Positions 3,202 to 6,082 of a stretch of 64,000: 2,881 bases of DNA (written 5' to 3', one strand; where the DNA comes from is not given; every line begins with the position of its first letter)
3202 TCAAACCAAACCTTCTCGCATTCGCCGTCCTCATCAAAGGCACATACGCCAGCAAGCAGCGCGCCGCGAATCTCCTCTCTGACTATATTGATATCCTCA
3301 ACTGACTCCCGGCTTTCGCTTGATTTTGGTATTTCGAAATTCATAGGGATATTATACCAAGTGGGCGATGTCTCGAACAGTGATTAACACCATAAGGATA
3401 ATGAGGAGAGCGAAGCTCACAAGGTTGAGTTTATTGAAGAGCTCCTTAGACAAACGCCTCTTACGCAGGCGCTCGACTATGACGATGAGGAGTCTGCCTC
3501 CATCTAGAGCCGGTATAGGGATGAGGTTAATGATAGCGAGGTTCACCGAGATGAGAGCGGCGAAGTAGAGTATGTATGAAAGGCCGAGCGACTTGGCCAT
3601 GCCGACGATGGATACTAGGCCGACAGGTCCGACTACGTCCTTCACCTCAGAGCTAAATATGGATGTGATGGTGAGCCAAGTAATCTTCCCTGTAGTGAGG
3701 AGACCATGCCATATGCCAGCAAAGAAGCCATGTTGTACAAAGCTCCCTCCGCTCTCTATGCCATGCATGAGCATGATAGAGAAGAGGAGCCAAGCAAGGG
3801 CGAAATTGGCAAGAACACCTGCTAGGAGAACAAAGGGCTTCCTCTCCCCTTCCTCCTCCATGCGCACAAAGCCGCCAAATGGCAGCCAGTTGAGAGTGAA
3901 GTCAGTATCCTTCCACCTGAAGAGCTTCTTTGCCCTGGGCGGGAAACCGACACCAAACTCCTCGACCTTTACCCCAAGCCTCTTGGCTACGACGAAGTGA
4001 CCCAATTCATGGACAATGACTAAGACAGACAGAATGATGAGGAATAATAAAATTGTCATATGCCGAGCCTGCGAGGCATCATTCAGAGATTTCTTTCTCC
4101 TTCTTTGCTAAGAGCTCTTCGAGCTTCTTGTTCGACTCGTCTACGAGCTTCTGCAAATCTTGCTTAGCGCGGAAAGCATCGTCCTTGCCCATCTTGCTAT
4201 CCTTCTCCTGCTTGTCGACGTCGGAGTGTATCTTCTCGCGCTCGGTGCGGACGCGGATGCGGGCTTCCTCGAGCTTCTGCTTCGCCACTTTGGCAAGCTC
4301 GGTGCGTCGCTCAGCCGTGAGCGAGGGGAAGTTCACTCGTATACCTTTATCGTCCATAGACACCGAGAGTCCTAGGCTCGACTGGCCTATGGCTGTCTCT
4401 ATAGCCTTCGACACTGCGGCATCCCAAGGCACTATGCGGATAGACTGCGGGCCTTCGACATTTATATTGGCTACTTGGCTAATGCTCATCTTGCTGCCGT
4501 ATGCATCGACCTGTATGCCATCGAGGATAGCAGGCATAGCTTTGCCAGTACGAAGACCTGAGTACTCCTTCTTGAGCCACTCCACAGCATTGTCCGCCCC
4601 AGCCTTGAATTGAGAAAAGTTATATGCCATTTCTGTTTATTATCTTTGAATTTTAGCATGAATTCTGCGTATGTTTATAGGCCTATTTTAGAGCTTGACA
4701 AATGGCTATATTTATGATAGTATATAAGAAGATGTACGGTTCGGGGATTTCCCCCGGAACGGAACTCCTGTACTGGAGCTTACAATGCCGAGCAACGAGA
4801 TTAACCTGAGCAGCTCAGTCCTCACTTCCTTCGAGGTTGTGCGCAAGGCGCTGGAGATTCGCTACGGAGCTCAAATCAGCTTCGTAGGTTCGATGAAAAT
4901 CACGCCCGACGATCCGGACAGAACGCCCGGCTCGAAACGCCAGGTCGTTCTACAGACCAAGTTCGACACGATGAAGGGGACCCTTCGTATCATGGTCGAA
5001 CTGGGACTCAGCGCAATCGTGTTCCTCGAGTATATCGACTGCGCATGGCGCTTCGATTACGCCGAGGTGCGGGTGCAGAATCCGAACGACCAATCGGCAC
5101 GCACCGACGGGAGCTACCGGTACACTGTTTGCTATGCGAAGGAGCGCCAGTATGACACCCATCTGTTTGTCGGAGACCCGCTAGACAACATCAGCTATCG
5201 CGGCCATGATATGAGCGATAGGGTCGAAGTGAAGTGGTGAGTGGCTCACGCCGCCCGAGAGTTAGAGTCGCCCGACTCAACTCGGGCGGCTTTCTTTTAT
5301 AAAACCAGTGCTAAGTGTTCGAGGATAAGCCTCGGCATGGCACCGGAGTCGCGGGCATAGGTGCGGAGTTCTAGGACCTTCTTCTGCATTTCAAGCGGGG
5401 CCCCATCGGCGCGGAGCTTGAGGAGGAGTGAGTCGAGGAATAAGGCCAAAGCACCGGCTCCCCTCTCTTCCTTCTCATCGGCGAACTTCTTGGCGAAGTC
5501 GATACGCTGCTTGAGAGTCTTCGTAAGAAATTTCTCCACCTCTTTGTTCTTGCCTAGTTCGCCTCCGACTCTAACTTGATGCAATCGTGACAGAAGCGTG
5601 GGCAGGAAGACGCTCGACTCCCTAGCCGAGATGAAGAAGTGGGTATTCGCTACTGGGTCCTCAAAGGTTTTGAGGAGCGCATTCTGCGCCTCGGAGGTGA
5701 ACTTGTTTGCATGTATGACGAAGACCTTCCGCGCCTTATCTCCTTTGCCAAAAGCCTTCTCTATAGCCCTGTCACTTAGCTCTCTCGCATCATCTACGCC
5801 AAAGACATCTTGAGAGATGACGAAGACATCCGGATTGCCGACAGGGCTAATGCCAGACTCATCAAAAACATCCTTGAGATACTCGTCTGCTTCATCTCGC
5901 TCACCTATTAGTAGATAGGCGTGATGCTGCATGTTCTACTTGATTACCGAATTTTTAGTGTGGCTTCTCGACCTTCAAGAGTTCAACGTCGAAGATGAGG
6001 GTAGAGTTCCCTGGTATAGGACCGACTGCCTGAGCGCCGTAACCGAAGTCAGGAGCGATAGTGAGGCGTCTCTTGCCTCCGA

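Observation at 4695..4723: Family of near-identical strong promoters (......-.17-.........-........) driving small hypothetical genes and the ncRNA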

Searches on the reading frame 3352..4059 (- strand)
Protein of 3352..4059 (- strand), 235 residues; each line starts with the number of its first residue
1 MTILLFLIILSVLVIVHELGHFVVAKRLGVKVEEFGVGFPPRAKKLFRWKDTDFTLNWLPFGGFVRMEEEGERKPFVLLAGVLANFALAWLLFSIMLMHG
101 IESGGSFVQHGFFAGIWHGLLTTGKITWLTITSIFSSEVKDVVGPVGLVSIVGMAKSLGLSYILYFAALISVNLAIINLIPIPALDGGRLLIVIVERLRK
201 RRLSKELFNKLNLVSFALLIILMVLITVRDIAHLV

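Call 72: search_protein_families(library=pfam, max_evalue=0.1, proteins=[window:3352-4059:-])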
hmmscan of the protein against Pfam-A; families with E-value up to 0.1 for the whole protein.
window:3352-4059:- (235 aa): 1 family
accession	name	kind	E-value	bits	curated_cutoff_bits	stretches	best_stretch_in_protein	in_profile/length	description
PF02163.28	Peptidase_M50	-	4.2e-47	160.8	27.2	1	6-222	2-221/221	Peptidase family M50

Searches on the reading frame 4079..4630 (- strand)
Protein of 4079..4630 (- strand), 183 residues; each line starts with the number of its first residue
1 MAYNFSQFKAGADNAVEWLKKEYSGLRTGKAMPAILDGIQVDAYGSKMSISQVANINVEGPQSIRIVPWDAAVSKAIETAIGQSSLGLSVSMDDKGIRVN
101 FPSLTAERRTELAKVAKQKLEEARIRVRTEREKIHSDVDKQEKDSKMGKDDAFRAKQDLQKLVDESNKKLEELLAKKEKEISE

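Call 14: search_protein_families(library=pfam, max_evalue=0.01, proteins=[window:4079-4630:-])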
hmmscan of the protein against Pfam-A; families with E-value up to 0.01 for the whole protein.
window:4079-4630:- (183 aa): 1 family
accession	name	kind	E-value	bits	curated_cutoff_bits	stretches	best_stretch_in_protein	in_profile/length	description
PF01765.24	RRF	-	5.6e-52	176.3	29.7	1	19-181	1-163/164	Ribosome recycling factor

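Call 51: find_homologous_proteins(query=window:4079-4630:-, max_evalue=1e-40)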
Query window:4079-4630:- (183 aa): 1634 proteins with E <= 1e-40 among 2069 candidates; the best 120 are listed.
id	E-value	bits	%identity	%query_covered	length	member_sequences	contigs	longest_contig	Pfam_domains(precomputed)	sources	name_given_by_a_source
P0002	5.1e-102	357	92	100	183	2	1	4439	PF01765.25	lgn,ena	-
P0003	5.5e-91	321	83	100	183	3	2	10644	PF01765.25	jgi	jgi:ribosome recycling factor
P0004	5.3e-89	315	80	100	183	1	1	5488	PF01765.25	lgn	-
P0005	1.4e-88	313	81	100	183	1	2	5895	PF01765.25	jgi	jgi:ribosome recycling factor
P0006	1.5e-88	313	79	100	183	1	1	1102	PF01765.25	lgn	-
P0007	5.9e-88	311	80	100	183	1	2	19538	PF01765.25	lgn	-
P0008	1.0e-87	311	79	100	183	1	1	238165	PF01765.25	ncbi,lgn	-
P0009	1.4e-87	310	80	100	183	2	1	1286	PF01765.25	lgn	-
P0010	2.4e-87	309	79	100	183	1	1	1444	PF01765.25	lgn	-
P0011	2.4e-86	306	78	100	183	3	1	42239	PF01765.25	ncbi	-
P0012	3.0e-86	306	78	100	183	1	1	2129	PF01765.25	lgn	-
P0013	1.4e-85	304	77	100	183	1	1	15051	PF01765.25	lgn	-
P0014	6.2e-85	301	78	100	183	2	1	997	PF01765.25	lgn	-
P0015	1.3e-84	300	76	100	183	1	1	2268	PF01765.25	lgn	-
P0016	4.4e-84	299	78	100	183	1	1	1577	PF01765.25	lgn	-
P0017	1.1e-83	297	75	91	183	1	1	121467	PF01765.25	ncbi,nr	ncbi:ribosome recycling factor [Candidatus Parcubacteria bacterium]|nr:ribosome recycling factor [Ca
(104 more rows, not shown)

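Call 52: find_encoding_contigs(protein=P0002, flank=4000, max_places=1)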
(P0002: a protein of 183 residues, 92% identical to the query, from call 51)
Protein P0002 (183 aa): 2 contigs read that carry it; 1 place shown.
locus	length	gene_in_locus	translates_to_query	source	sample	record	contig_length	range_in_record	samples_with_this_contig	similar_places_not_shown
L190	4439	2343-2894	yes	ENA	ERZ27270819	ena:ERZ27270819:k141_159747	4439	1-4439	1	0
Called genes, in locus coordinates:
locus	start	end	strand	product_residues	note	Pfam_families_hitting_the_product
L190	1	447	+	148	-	?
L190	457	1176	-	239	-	PF18306:LDcluster4, PF03641:Lysine_decarbox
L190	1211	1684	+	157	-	PF00254:FKBP_C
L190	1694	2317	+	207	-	PF13177:DNA_pol3_delta2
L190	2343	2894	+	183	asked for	PF01765:RRF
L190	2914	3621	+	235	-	PF02163:Peptidase_M50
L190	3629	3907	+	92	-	-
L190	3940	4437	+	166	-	?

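Call 53: find_encoding_contigs(protein=P0003, flank=4000, max_places=1)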
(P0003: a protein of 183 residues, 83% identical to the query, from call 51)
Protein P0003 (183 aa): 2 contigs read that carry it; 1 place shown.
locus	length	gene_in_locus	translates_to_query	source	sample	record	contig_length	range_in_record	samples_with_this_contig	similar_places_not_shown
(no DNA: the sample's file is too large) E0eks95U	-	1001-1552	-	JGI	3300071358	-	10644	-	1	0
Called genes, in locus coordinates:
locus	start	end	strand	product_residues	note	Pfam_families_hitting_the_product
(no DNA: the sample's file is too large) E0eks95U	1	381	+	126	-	PF00254:FKBP_C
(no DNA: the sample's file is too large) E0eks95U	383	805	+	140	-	PF13177:DNA_pol3_delta2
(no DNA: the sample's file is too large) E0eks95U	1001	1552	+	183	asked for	PF01765:RRF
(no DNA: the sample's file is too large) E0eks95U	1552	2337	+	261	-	PF02163:Peptidase_M50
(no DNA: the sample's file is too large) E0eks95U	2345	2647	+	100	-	-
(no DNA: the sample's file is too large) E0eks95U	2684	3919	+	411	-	PF00587:tRNA-synt_2b, PF03129:HGTP_anticodon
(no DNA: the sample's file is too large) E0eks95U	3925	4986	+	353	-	PF06723:MreB_Mbl, PF00012:HSP70, PF14450:FtsA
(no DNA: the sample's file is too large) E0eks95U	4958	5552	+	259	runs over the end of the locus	PF04085:MreC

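Call 54: find_encoding_contigs(protein=P0008, flank=4000, max_places=1)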
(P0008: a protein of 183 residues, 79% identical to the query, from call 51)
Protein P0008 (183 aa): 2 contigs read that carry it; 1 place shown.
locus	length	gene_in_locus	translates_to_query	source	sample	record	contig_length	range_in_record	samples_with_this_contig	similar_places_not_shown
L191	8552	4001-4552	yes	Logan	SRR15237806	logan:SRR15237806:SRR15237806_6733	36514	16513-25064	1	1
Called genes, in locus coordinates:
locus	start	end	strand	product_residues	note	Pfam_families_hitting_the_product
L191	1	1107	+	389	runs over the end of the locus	PF00270:DEAD, PF04851:ResIII, PF00271:Helicase_C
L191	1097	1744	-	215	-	-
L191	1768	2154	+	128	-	PF10648:Gmad2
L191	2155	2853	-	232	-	PF18306:LDcluster4, PF03641:Lysine_decarbox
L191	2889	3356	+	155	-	PF00254:FKBP_C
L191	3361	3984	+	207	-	PF13177:DNA_pol3_delta2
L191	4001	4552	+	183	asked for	PF01765:RRF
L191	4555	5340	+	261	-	PF02163:Peptidase_M50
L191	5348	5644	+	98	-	-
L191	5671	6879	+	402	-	PF00587:tRNA-synt_2b, PF03129:HGTP_anticodon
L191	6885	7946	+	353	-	PF06723:MreB_Mbl, PF00022:Actin (faint), PF00012:HSP70, PF14450:FtsA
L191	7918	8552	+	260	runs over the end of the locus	PF04085:MreC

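Call 55: find_encoding_contigs(protein=P0017, flank=4000, max_places=1)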
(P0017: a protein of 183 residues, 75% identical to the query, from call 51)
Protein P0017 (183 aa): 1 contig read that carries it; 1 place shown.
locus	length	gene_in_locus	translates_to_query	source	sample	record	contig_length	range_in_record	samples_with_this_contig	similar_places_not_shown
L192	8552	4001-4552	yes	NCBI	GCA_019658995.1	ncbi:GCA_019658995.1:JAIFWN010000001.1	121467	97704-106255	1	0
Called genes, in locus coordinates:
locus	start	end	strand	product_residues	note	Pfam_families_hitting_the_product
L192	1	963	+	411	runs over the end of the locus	PF00890:FAD_binding_2 (weak), PF01266:DAO, PF01494:FAD_binding_3 (weak), PF03486:HI0933_like (faint), PF07992:Pyr_redox_2 (faint), PF13450:NAD_binding_8 (weak)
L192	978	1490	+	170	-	PF10648:Gmad2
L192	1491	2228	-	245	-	PF18306:LDcluster4, PF03641:Lysine_decarbox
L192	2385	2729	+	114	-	PF00254:FKBP_C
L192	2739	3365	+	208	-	PF13177:DNA_pol3_delta2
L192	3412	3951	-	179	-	-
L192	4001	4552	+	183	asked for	PF01765:RRF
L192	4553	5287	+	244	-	PF02163:Peptidase_M50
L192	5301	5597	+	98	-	-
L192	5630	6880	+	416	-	PF00587:tRNA-synt_2b, PF03129:HGTP_anticodon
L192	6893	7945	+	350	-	PF06723:MreB_Mbl, PF00012:HSP70, PF14450:FtsA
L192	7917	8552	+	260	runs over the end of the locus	PF04085:MreC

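Call 72: search_protein_families(library=pfam, max_evalue=0.1, proteins=[L192:3412-3951:-])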
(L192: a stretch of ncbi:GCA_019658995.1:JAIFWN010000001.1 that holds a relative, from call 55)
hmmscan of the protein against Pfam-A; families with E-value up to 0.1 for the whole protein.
L192:3412-3951:- (179 aa): 0 families

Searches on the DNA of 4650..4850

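Call 11: search_rna_families(source=window, start=4650, end=4850, threshold=evalue, max_evalue=10)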
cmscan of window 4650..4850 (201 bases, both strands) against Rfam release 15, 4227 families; matches with E-value up to 10: 2.
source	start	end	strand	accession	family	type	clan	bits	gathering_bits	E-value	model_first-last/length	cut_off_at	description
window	4734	4785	+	RF02923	HTH-XRE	Cis-reg;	-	13.4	49.8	5.1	10-62/78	no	HTH-XRE RNA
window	4761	4801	+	RF02113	DLG2-AS1_2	Gene; lncRNA;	-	10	70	1.4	175-215/215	no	DLG2 antisense RNA 1 conserved region 2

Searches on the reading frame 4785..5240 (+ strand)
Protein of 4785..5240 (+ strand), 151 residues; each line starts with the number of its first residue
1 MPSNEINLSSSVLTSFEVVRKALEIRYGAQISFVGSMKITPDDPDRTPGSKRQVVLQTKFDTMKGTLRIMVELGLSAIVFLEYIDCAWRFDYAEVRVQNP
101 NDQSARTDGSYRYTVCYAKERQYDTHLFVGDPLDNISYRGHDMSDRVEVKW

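Call 14: search_protein_families(library=pfam, max_evalue=0.01, proteins=[window:4785-5240:+])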
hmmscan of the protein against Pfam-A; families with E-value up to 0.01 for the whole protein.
window:4785-5240:+ (151 aa): 0 families

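Call 18: find_encoding_contigs(protein=window:4785-5240:+, flank=10000, max_places=10)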
Protein window:4785-5240:+ (151 aa): no gene with exactly this product is on record in the collection.

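Call 33: find_homologous_proteins(query=window:4785-5240:+)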
Query window:4785-5240:+ (151 aa): 1 proteins with E <= 0.001 among 7 candidates.
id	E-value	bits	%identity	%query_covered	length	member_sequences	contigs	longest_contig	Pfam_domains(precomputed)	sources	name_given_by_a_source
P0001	3.5e-96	337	100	100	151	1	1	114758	-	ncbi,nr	ncbi:hypothetical protein KW800_02320 [Candidatus Parcubacteria bacterium]|nr:hypothetical protein [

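Call 49: find_encoding_contigs(protein=P0001, flank=10000, max_places=3)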
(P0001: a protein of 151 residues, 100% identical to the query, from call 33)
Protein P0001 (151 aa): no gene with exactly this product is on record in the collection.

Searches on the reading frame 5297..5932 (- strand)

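Call 72: search_protein_families(library=pfam, max_evalue=0.1, proteins=[window:5297-5932:-])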
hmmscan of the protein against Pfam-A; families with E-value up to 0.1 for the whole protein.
window:5297-5932:- (211 aa): 2 families
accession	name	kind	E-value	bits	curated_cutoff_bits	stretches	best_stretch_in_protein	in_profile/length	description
PF13177.12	DNA_pol3_delta2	-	5.9e-14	52.8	27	1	33-121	68-156/161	DNA polymerase III, delta subunit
PF09985.14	Glucodextran_C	-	0.079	12.9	22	1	36-93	159-219/228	C-terminal binding-module, SLH-like, of glucodextranase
